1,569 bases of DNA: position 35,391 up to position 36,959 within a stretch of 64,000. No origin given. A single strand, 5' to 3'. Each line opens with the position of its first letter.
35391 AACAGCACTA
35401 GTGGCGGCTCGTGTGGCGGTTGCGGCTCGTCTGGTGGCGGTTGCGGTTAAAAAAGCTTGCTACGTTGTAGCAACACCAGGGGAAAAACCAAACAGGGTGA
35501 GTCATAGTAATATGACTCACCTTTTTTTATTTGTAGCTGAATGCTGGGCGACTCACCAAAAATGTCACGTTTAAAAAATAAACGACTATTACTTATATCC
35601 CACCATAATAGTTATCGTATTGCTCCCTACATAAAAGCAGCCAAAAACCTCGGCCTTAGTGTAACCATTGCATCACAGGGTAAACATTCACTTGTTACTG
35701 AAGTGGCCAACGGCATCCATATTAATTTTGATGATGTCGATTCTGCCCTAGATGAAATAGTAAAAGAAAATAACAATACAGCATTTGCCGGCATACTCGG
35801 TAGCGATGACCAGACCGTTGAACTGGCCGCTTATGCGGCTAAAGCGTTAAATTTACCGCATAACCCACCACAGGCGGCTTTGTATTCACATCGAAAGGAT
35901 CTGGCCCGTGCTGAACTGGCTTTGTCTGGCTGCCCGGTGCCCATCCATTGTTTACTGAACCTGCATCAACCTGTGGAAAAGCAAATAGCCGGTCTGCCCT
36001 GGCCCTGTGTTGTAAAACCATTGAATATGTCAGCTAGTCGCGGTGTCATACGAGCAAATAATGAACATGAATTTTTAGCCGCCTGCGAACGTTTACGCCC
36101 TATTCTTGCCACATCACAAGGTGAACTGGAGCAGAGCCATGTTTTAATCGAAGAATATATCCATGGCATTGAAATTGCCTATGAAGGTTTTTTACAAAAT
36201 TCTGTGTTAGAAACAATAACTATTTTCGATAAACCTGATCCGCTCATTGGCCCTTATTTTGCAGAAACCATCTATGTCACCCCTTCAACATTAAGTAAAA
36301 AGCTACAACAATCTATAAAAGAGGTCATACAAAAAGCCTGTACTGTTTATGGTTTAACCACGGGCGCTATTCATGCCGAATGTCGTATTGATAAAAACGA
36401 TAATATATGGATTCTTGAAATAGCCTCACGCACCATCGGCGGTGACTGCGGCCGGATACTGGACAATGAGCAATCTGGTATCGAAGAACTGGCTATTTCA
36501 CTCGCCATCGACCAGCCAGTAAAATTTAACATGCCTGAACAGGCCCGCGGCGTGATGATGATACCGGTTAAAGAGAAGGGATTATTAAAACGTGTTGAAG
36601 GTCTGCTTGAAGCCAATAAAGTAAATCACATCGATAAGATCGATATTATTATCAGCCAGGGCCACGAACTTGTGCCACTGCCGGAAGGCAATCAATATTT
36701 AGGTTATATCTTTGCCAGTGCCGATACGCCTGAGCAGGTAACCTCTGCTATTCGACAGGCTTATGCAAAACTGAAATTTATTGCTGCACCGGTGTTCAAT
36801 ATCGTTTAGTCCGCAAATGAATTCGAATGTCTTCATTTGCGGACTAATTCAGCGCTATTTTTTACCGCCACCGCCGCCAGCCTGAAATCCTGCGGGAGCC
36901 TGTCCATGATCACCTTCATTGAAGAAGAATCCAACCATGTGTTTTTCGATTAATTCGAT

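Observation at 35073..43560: Candidate uncharacterised Fe-S/radical-SAM tailoring cluster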

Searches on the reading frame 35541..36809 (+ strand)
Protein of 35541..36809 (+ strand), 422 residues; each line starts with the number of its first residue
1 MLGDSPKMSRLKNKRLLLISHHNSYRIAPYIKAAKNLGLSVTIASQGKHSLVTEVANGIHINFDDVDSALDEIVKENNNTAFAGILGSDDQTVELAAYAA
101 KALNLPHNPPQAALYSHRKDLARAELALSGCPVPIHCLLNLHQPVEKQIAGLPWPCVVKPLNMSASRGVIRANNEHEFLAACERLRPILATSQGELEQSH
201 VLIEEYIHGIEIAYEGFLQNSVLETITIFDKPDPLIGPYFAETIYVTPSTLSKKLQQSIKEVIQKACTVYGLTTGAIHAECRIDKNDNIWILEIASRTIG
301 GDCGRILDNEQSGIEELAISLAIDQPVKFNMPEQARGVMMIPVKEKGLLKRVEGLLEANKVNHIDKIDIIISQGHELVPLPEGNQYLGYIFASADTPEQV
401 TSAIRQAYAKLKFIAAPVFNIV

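Call 3: search_protein_families(library=pfam, proteins=[window:35541-36809:+])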
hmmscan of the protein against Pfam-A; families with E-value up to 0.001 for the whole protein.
window:35541-36809:+ (422 aa): 6 families
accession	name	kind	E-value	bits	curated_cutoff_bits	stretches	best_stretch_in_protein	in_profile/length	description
PF13535.11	ATP-grasp_4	-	5.6e-31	107.8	27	1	153-304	2-158/160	ATP-grasp domain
PF18603.7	LAL_C2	-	1.3e-12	48.2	29.4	1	340-414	2-76/78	L-amino acid ligase C-terminal domain 2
PF18130.6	ATPgrasp_N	-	1e-09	39.2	27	1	32-107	2-81/81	ATP-grasp N-terminal domain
PF07478.18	Dala_Dala_lig_C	-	1.1e-06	28.8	24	1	145-295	28-173/204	D-ala D-ala ligase C-terminus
PF01071.24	GARS_A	-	1.1e-05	25.8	27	1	145-223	29-105/194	Phosphoribosylglycinamide synthetase, ATP-grasp (A) domain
PF02222.28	ATP-grasp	-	0.00058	20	27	0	129-298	6-163/179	ATP-grasp domain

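Call 4: search_protein_families(library=ncbifam, proteins=[window:35541-36809:+])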
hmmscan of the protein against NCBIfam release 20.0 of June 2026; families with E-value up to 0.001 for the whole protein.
window:35541-36809:+ (422 aa): 10 families
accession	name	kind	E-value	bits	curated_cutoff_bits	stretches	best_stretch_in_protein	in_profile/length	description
NF002563.0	PRK02186.1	subfamily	2.6e-27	95.4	625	1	51-410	43-391/890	argininosuccinate lyase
NF002378.0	PRK01372.1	subfamily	1.3e-12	47.1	243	1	114-295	96-268/305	D-alanine--D-alanine ligase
NF005543.0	PRK07206.1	subfamily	5.1e-10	38.6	302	1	68-399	57-396/416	hypothetical protein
NF053745.1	AAntcapLigBacD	equivalog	5.6e-10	38.2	850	1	71-301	89-331/471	alanine--anticapsin ligase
TIGR01205.1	D_ala_D_alaTIGR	subfamily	2.4e-08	33.3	245.65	1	112-294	100-283/318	D-alanine--D-alanine ligase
NF041595.1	dap_A_syn_DdaF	equivalog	1.8e-07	30.3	840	1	67-330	63-324/424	dapdiamide A synthase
TIGR00768.1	rimK_fam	subfamily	3.2e-06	26.7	143.4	1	80-207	50-170/276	RimK family alpha-L-glutamate ligase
TIGR00877.1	purD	equivalog_domain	3e-05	23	288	1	149-223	135-207/425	phosphoribosylamine--glycine ligase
NF011169.0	PRK14571.1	equivalog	0.00078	18.9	404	0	142-294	116-261/300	D-alanyl-alanine synthetase A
NF010623.0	PRK14016.1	subfamily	0.00083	17.6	877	0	116-211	212-299/871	cyanophycin synthetase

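Call 22: find_homologous_proteins(query=window:35541-36809:+)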
Query window:35541-36809:+ (422 aa): 5894 proteins with E <= 0.001 among 8000 candidates; the best 120 are listed.
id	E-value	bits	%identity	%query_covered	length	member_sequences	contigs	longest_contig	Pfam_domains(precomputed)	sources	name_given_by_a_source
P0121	2.9e-276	934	99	100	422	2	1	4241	PF13535.12,PF18130.7,PF01071.25,PF18603.8,PF07478.19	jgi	-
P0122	1.1e-238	810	87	98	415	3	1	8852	PF13535.12,PF18130.7,PF18603.8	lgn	-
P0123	4.0e-237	805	85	98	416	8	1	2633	PF13535.12,PF18130.7,PF18603.8,PF07478.19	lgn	-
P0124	6.3e-237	804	86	98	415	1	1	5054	PF13535.12,PF18130.7,PF18603.8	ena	-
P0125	2.6e-235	799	85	98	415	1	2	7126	PF13535.12,PF18130.7,PF18603.8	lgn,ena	-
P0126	3.6e-235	798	85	98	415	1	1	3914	PF13535.12,PF18130.7,PF18603.8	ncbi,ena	-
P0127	6.9e-235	797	85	98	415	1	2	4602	PF13535.12,PF18130.7,PF18603.8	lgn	-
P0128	2.3e-234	796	85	98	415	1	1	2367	PF13535.12,PF18130.7,PF18603.8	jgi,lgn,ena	-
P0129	4.0e-234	795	85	98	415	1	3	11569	PF13535.12,PF18130.7,PF18603.8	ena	-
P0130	1.0e-233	794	84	98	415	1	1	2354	PF13535.12,PF18130.7,PF18603.8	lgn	-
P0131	1.7e-233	793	84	98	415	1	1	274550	PF13535.12,PF18130.7,PF18603.8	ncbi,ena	-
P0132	1.9e-233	793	85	98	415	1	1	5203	PF13535.12,PF18130.7,PF18603.8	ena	-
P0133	3.9e-233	792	84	98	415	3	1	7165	PF13535.12,PF18130.7,PF18603.8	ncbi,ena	-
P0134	6.5e-233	791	84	98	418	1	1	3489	PF13535.12,PF02786.23,PF18130.7,PF01071.25,PF18603.8,PF07478.19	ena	-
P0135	9.4e-233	790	84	98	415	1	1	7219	PF13535.12,PF18130.7,PF18603.8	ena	-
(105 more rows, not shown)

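Call 31: search_solved_structures(query=window:35541-36809:+, max_evalue=0.001)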
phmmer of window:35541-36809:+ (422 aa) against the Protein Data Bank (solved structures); distinct sequences matched with E-value up to 0.001: 7.
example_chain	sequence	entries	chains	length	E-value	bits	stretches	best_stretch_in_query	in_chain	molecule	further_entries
3vot_A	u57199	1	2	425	2.9e-31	112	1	12-407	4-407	L-amino acid ligase, BL00235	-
4dim_A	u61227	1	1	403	1.8e-10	43.5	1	12-399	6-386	Phosphoribosylglycinamide synthetase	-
8evy_B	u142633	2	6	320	1.2e-06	30.9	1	55-296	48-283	D-alanine--D-alanine ligase B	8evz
3wo1_A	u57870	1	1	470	1.3e-05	27.5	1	211-302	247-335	Alanine-anticapsin ligase BacD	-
3wnz_A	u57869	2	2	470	2e-05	26.9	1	211-301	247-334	Alanine-anticapsin ligase BacD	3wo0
3vmm_A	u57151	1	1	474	2.1e-05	26.9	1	212-301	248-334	Alanine-anticapsin ligase BacD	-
2yrw_A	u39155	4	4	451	2.6e-05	26.5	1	52-222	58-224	Phosphoribosylglycinamide synthetase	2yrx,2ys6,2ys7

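Call 42: search_protein_representatives(protein=window:35541-36809:+)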
Query: 422 residues. Proteins with E-value up to 0.001 (for the whole library): 7336; up to 1e-10: 2486; up to 1e-30: 446. The best 150 are listed.
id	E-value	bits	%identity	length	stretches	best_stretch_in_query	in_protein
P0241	1.6e-113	396.0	48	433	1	4-422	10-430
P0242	1.9e-111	389.2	48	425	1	13-419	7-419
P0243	2.6e-110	385.5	50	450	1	10-421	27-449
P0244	7.6e-101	354.3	45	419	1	13-418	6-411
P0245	1.4e-100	353.5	42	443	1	15-421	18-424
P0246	1.0e-95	337.5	45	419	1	16-421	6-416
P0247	2.9e-95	335.9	43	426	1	15-420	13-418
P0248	7.1e-92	324.8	43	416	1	15-419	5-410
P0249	1.2e-91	324.0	42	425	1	9-419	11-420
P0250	4.9e-91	322.0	55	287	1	144-420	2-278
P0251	1.1e-89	317.6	45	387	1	43-420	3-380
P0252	3.4e-87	309.4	43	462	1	15-419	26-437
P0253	5.3e-87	308.8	43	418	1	15-417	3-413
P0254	9.0e-86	304.7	46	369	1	80-418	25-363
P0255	4.3e-85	302.5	41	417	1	14-419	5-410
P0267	8.6e-77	275.1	41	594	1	14-417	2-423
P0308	3.3e-69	250.1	35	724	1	15-420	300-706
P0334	4.0e-67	243.3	40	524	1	5-399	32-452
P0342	3.5e-66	240.2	38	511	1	37-412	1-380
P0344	5.0e-66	239.7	36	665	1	15-414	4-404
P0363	2.8e-63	230.6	40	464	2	149-413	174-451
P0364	2.8e-63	230.6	38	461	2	15-348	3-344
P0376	2.7e-62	227.4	38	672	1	15-408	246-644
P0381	4.0e-61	223.5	37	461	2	14-315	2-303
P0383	8.6e-61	222.4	37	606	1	15-412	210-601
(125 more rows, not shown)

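Call 43: search_protein_families(library=pfam, proteins=[P0267, P0308, P0344, P0376, P0383, P0334, P0342, P0363, P0364, P0381], max_evalue=0.0001)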
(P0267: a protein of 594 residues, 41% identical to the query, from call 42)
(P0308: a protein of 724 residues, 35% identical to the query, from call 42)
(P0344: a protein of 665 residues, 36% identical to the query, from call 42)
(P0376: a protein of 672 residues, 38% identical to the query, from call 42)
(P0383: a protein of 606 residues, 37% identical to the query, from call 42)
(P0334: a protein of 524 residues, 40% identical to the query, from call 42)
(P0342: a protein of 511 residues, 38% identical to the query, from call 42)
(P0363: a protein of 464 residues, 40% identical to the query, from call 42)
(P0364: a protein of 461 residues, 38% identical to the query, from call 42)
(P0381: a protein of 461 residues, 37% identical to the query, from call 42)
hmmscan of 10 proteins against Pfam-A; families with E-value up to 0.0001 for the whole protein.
P0267 (594 aa): 5 families
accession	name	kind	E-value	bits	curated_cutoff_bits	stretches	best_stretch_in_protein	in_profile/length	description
PF13535.11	ATP-grasp_4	-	8.6e-32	110.4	27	1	146-297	2-158/160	ATP-grasp domain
PF18130.6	ATPgrasp_N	-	2e-07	31.9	27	1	33-100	11-81/81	ATP-grasp N-terminal domain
PF01071.24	GARS_A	-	1.2e-06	29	27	1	111-219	2-107/194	Phosphoribosylglycinamide synthetase, ATP-grasp (A) domain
PF18603.7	LAL_C2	-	2.9e-05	24.7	29.4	1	354-420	10-76/78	L-amino acid ligase C-terminal domain 2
PF02655.19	ATP-grasp_3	-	6.7e-05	23.5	23.2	0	139-292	24-158/160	ATP-grasp domain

P0308 (724 aa): 8 families
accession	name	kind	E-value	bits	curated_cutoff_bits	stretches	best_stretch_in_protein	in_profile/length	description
PF13469.12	Sulfotransfer_3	-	5.4e-30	105.7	27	1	6-219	2-215/216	Sulfotransferase family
PF13535.11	ATP-grasp_4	-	6.1e-26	91.4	27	1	438-588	2-158/160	ATP-grasp domain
PF18603.7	LAL_C2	-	1.7e-12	47.9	29.4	1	626-701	2-77/78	L-amino acid ligase C-terminal domain 2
PF18130.6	ATPgrasp_N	-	1.7e-10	41.7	27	1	317-392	2-81/81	ATP-grasp N-terminal domain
PF02786.22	CPSase_L_D2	-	9.6e-09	35.5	19.8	1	403-581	1-179/211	Carbamoyl-phosphate synthase L chain, ATP binding domain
PF02222.28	ATP-grasp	-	3.1e-08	33.9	27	1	411-582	3-163/179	ATP-grasp domain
PF01071.24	GARS_A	-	3.6e-08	33.9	27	1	403-506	2-102/194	Phosphoribosylglycinamide synthetase, ATP-grasp (A) domain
PF00685.33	Sulfotransfer_1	-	2.4e-07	30.9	22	1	4-224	2-189/255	Sulfotransferase domain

P0344 (665 aa): 15 families
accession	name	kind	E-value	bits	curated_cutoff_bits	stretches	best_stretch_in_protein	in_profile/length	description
PF13847.12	Methyltransf_31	-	3.6e-33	114.7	27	1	487-605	3-124/145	Methyltransferase domain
PF13535.11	ATP-grasp_4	-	9.5e-25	87.5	27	1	142-292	2-158/160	ATP-grasp domain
PF08241.18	Methyltransf_11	-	4.2e-24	85.5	21.2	1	492-591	1-95/95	Methyltransferase domain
PF13649.12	Methyltransf_25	-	1.2e-23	84.1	27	1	491-587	1-97/97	Methyltransferase domain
PF01209.24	Ubie_methyltran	-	4.4e-18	65.9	20.1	1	486-595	46-155/233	ubiE/COQ5 methyltransferase family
PF08242.18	Methyltransf_12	-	2.1e-13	51.2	30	1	492-589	1-98/98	Methyltransferase domain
PF18603.7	LAL_C2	-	3.6e-13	50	29.4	1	330-405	2-77/78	L-amino acid ligase C-terminal domain 2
PF13489.12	Methyltransf_23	-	3.3e-12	46.9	27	1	485-600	20-126/164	Methyltransferase domain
PF01135.25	PCMT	-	1.7e-08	34.9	20.3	1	484-592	70-172/210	Protein-L-isoaspartate(D-aspartate) O-methyltransferase (PCMT)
PF01071.24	GARS_A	-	9.9e-08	32.5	27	1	107-213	2-106/194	Phosphoribosylglycinamide synthetase, ATP-grasp (A) domain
PF06325.19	PrmA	-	1.7e-07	31.5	22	1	486-590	160-257/296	Ribosomal protein L11 methyltransferase (PrmA)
PF05175.20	MTS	-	2.5e-06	27.7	23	1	488-591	32-138/170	Methyltransferase small domain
PF02353.26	CMAS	-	1.2e-05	25.2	27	1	482-603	57-176/273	Mycolic acid cyclopropane synthetase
PF01728.25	FtsJ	-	6.2e-05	23.4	24.1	0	484-594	17-139/181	FtsJ-like methyltransferase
PF02786.22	CPSase_L_D2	-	8.2e-05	22.7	19.8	0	111-274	5-166/211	Carbamoyl-phosphate synthase L chain, ATP binding domain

P0376 (672 aa): 6 families
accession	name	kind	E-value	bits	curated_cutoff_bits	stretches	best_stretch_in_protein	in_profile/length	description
PF13535.11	ATP-grasp_4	-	5.9e-25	88.2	27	1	388-538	2-158/160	ATP-grasp domain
PF18603.7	LAL_C2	-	2.5e-17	63.4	29.4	1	576-652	2-78/78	L-amino acid ligase C-terminal domain 2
PF18130.6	ATPgrasp_N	-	4.9e-07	30.7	27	1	263-334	2-79/81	ATP-grasp N-terminal domain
PF02786.22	CPSase_L_D2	-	2.6e-06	27.6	19.8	1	347-531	1-179/211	Carbamoyl-phosphate synthase L chain, ATP binding domain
PF07478.18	Dala_Dala_lig_C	-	2.4e-05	24.4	24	1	354-459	1-99/204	D-ala D-ala ligase C-terminus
PF01071.24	GARS_A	-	3.9e-05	24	27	1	347-453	2-102/194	Phosphoribosylglycinamide synthetase, ATP-grasp (A) domain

P0383 (606 aa): 3 families
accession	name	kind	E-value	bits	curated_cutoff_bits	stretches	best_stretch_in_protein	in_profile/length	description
PF13535.11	ATP-grasp_4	-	1.6e-27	96.5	27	1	341-490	2-158/160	ATP-grasp domain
PF18603.7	LAL_C2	-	7.8e-18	65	29.4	1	529-604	2-77/78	L-amino acid ligase C-terminal domain 2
PF18130.6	ATPgrasp_N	-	1.3e-05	26.1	27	1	228-299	3-79/81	ATP-grasp N-terminal domain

P0334 (524 aa): 3 families
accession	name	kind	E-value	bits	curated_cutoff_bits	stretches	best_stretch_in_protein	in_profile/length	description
PF13535.11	ATP-grasp_4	-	7e-24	84.7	27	1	186-325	3-143/160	ATP-grasp domain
PF18603.7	LAL_C2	-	6.5e-13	49.2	29.4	1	393-451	2-60/78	L-amino acid ligase C-terminal domain 2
PF18130.6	ATPgrasp_N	-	4.9e-11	43.5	27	1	58-135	1-81/81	ATP-grasp N-terminal domain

P0342 (511 aa): 6 families
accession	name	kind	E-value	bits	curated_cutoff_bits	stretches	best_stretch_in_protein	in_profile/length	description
PF13535.11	ATP-grasp_4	-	2.8e-28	99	27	1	115-270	2-158/160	ATP-grasp domain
PF18603.7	LAL_C2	-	4.2e-19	69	29.4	1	308-383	2-77/78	L-amino acid ligase C-terminal domain 2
PF00583.31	Acetyltransf_1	-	2.8e-15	57.1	20.7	1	406-489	32-116/116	Acetyltransferase (GNAT) family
PF13508.13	Acetyltransf_7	-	2.8e-13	50.5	27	1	413-490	8-83/84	Acetyltransferase (GNAT) domain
PF13673.13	Acetyltransf_10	-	1.7e-05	25.3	23.6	1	424-495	44-113/128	Acetyltransferase (GNAT) domain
PF18130.6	ATPgrasp_N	-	3.3e-05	24.8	27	0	2-69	8-81/81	ATP-grasp N-terminal domain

P0363 (464 aa): 3 families
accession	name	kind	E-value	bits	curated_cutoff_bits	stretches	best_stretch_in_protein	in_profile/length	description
PF13535.11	ATP-grasp_4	-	1.1e-29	103.5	27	1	179-332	3-158/160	ATP-grasp domain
PF18603.7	LAL_C2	-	1.9e-19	70.1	29.4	1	378-454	2-78/78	L-amino acid ligase C-terminal domain 2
PF18130.6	ATPgrasp_N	-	9.9e-07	29.7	27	1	30-97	11-81/81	ATP-grasp N-terminal domain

P0364 (461 aa): 4 families
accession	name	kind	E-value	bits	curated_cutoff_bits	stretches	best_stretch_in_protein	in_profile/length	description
PF13535.11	ATP-grasp_4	-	2.2e-25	89.5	27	1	150-298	2-158/160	ATP-grasp domain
PF18603.7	LAL_C2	-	1.4e-15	57.7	29.4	1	379-454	2-77/78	L-amino acid ligase C-terminal domain 2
PF01071.24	GARS_A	-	1.1e-06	29.1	27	1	113-218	3-105/194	Phosphoribosylglycinamide synthetase, ATP-grasp (A) domain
PF07478.18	Dala_Dala_lig_C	-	9.3e-05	22.5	24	0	142-222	28-100/204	D-ala D-ala ligase C-terminus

P0381 (461 aa): 5 families
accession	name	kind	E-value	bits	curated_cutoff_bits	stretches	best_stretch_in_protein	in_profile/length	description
PF13535.11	ATP-grasp_4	-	1.5e-25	90.1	27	1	146-276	2-138/160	ATP-grasp domain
PF18603.7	LAL_C2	-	1.6e-12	47.9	29.4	1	367-443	2-78/78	L-amino acid ligase C-terminal domain 2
PF18130.6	ATPgrasp_N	-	2.3e-10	41.3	27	1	20-94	2-79/81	ATP-grasp N-terminal domain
PF01071.24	GARS_A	-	7.7e-08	32.8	27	1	108-217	3-107/194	Phosphoribosylglycinamide synthetase, ATP-grasp (A) domain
PF07478.18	Dala_Dala_lig_C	-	1.8e-07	31.3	24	1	116-262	3-149/204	D-ala D-ala ligase C-terminus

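Call 45: find_homologous_proteins(query=P0244, max_evalue=1e-20)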
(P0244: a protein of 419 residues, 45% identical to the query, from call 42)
Query P0244 (419 aa): 5977 proteins with E <= 1e-20 among 8000 candidates; the best 120 are listed.
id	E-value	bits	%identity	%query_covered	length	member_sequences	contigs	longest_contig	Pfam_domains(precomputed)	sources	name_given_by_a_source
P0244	1.2e-281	952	100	100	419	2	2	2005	PF13535.12,PF02222.28,PF02655.20,PF01071.25,PF18603.8,PF07478.19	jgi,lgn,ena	-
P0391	1.2e-198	678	72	100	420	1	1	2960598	PF13535.12,PF02222.28,PF01071.25,PF18603.8,PF07478.19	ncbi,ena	-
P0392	6.2e-143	495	56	93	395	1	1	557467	PF13535.12,PF02222.28,PF02655.20,PF18603.8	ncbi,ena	-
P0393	9.1e-138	478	54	98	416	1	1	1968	PF13535.12,PF18603.8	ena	-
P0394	6.4e-135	468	53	98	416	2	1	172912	PF13535.12,PF18603.8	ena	-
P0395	1.7e-134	467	53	98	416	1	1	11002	PF13535.12,PF18603.8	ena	-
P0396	2.3e-134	467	53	98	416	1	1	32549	PF13535.12,PF18603.8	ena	-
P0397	4.6e-134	466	53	93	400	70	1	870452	PF13535.12,PF02222.28,PF01071.25,PF18603.8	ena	-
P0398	1.4e-133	464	50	97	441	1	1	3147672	PF13535.12,PF02222.28,PF01071.25,PF18603.8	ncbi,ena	-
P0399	1.7e-133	464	52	98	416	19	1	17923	PF13535.12,PF18603.8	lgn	-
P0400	1.9e-132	460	50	99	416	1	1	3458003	PF13535.12,PF18603.8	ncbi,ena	-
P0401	2.4e-132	460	52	96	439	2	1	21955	PF13535.12,PF18130.7,PF18603.8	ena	-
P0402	1.1e-131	458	51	98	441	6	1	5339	PF13535.12,PF02222.28,PF18130.7,PF01071.25,PF18603.8,PF07478.19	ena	-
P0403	3.5e-131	456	59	81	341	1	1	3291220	PF13535.12,PF02222.28,PF01071.25,PF18603.8,PF07478.19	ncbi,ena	-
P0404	6.3e-131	455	49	97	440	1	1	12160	PF13535.12,PF01071.25,PF18603.8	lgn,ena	-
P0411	5.7e-127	442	50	98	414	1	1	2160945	PF13535.12,PF18603.8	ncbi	-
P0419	3.6e-123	430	51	94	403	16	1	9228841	PF13535.12,PF01071.25,PF18603.8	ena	-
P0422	2.2e-122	427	52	91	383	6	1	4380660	PF13535.12,PF02222.28,PF01071.25,PF18603.8,PF07478.19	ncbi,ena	-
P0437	1.6e-105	372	45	96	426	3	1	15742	PF13535.12,PF02222.28,PF18130.7,PF02655.20,PF01071.25,PF18603.8,PF07478.19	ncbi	ncbi:ATP-grasp domain-containing protein [Kaarinaea lacus]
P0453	1.4e-102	362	46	97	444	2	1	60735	PF13535.12,PF18130.7,PF18603.8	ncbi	ncbi:MAG: ATP-grasp domain-containing protein [Acidiferrobacterales bacterium]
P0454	1.7e-102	362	44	98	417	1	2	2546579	PF13535.12,PF02786.23,PF18130.7,PF01071.25,PF18603.8,PF07478.19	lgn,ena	-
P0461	8.6e-102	359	44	98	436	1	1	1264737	PF13535.12,PF18130.7,PF18603.8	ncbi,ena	-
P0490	2.5e-100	354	43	96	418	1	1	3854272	PF13535.12,PF18130.7,PF01071.25,PF18603.8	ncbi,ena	-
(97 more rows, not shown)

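Call 46: find_encoding_contigs(protein=P0391, flank=7000, max_places=1)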
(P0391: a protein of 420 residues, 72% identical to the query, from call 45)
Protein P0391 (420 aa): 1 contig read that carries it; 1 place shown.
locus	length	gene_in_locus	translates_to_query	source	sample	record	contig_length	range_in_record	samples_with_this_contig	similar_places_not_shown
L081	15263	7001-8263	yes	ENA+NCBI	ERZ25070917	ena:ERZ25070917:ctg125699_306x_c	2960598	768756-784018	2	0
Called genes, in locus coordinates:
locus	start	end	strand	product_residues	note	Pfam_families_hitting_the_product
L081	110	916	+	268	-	PF10502:Peptidase_S26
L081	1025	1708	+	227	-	PF14622:Ribonucleas_3_3, PF00636:Ribonuclease_3, PF00035:dsrm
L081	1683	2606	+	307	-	PF03193:RsgA_GTPase (faint), PF00009:GTP_EFTU, PF00350:Dynamin_N (faint), PF01926:MMR_HSR1, PF02421:FeoB_N, PF04548:AIG1 (weak), PF10662:PduV-EutP (weak), PF07650:KH_2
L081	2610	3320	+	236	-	PF11967:RecO_N, PF02565:RecO_C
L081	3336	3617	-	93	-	PF04362:Iron_traffic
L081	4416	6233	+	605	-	PF05787:PhoX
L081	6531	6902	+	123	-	PF01521:Fe-S_biosyn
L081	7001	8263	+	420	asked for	PF01071:GARS_A, PF02222:ATP-grasp (faint), PF07478:Dala_Dala_lig_C (faint), PF13535:ATP-grasp_4, PF18603:LAL_C2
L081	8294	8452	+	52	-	-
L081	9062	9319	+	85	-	PF04255:DUF433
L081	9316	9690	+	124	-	PF18478:PIN_10 (weak), PF18480:DUF5615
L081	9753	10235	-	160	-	-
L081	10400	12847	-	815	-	PF00070:Pyr_redox (faint), PF00890:FAD_binding_2 (faint), PF01266:DAO, PF16350:FAO_M, PF01571:GCV_T, PF08669:GCV_T_C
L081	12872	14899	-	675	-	PF00528:BPD_transp_1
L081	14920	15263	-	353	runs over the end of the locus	PF00005:ABC_tran, PF13304:AAA_21 (faint)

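Call 47: find_encoding_contigs(protein=P0398, flank=7000, max_places=1)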
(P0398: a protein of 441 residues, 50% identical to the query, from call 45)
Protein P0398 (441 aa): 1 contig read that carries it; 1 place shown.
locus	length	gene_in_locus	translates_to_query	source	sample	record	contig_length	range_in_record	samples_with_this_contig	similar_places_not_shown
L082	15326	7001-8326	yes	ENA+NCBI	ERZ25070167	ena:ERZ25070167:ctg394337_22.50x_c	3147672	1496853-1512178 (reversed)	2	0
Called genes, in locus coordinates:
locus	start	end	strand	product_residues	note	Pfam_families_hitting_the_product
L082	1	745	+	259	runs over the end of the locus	PF13085:Fer2_3, PF13183:Fer4_8, PF13237:Fer4_10 (weak), PF13534:Fer4_17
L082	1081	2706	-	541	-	PF00890:FAD_binding_2, PF01134:GIDA (faint), PF01266:DAO (weak), PF03486:HI0933_like (faint), PF07992:Pyr_redox_2 (weak), PF02910:Succ_DH_flav_C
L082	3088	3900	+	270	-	PF10502:Peptidase_S26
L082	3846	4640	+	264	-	PF14622:Ribonucleas_3_3, PF00636:Ribonuclease_3, PF00035:dsrm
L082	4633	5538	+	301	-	PF00009:GTP_EFTU, PF02421:FeoB_N, PF03193:RsgA_GTPase (faint), PF01926:MMR_HSR1, PF07650:KH_2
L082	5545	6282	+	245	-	PF11967:RecO_N, PF02565:RecO_C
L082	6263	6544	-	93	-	PF04362:Iron_traffic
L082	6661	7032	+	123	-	PF01521:Fe-S_biosyn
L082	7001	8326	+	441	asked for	PF01071:GARS_A (weak), PF02222:ATP-grasp (faint), PF13535:ATP-grasp_4, PF18603:LAL_C2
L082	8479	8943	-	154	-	PF05099:TerB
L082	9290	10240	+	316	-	PF01408:GFO_IDH_MocA, PF02894:GFO_IDH_MocA_C, PF22725:GFO_IDH_MocA_C3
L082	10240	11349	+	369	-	PF00155:Aminotran_1_2, PF01041:DegT_DnrJ_EryC1, PF01212:Beta_elim_lyase (weak)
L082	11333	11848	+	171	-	PF02643:DUF192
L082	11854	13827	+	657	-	PF02129:Peptidase_S15 (faint), PF20434:BD-FAE, PF12146:Hydrolase_4 (faint), PF00326:Peptidase_S9, PF01738:DLH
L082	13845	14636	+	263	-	PF00378:ECH_1, PF16113:ECH_2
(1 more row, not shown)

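Call 48: find_encoding_contigs(protein=P0411, flank=7000, max_places=1)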
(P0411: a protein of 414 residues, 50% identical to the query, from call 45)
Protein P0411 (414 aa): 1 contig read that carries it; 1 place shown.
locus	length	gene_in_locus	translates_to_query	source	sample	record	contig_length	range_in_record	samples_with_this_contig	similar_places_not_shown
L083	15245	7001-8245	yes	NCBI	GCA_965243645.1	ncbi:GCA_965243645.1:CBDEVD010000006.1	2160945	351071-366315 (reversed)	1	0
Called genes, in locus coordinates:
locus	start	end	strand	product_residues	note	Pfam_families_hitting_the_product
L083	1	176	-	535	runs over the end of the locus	PF00890:FAD_binding_2, PF01266:DAO (weak), PF03486:HI0933_like (faint), PF07992:Pyr_redox_2 (weak), PF02910:Succ_DH_flav_C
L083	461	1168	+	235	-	PF07638:Sigma70_ECF (weak), PF04542:Sigma70_r2, PF04545:Sigma70_r4 (weak), PF08281:Sigma70_r4_2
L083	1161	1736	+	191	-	PF03872:RseA_N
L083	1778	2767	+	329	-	PF03888:MucB_RseB, PF17188:MucB_RseB_C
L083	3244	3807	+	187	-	PF10502:Peptidase_S26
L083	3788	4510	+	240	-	PF22935:RM44_endonuclase (faint), PF14622:Ribonucleas_3_3, PF00636:Ribonuclease_3, PF00035:dsrm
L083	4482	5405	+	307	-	PF03193:RsgA_GTPase (weak), PF00350:Dynamin_N (faint), PF01926:MMR_HSR1, PF02421:FeoB_N, PF00009:GTP_EFTU, PF07650:KH_2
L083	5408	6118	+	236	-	PF11967:RecO_N, PF02565:RecO_C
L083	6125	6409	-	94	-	PF04362:Iron_traffic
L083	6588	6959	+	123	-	PF01521:Fe-S_biosyn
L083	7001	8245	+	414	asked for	PF13535:ATP-grasp_4, PF18603:LAL_C2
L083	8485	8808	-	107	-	-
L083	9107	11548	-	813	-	PF01266:DAO, PF01494:FAD_binding_3 (faint), PF04820:Trp_halogenase (faint), PF07992:Pyr_redox_2 (faint), PF13738:Pyr_redox_3 (faint), PF16350:FAO_M, PF01571:GCV_T, PF08669:GCV_T_C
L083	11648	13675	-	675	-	PF00528:BPD_transp_1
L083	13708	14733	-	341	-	PF00005:ABC_tran, PF13304:AAA_21 (faint)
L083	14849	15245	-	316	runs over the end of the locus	PF04069:OpuAC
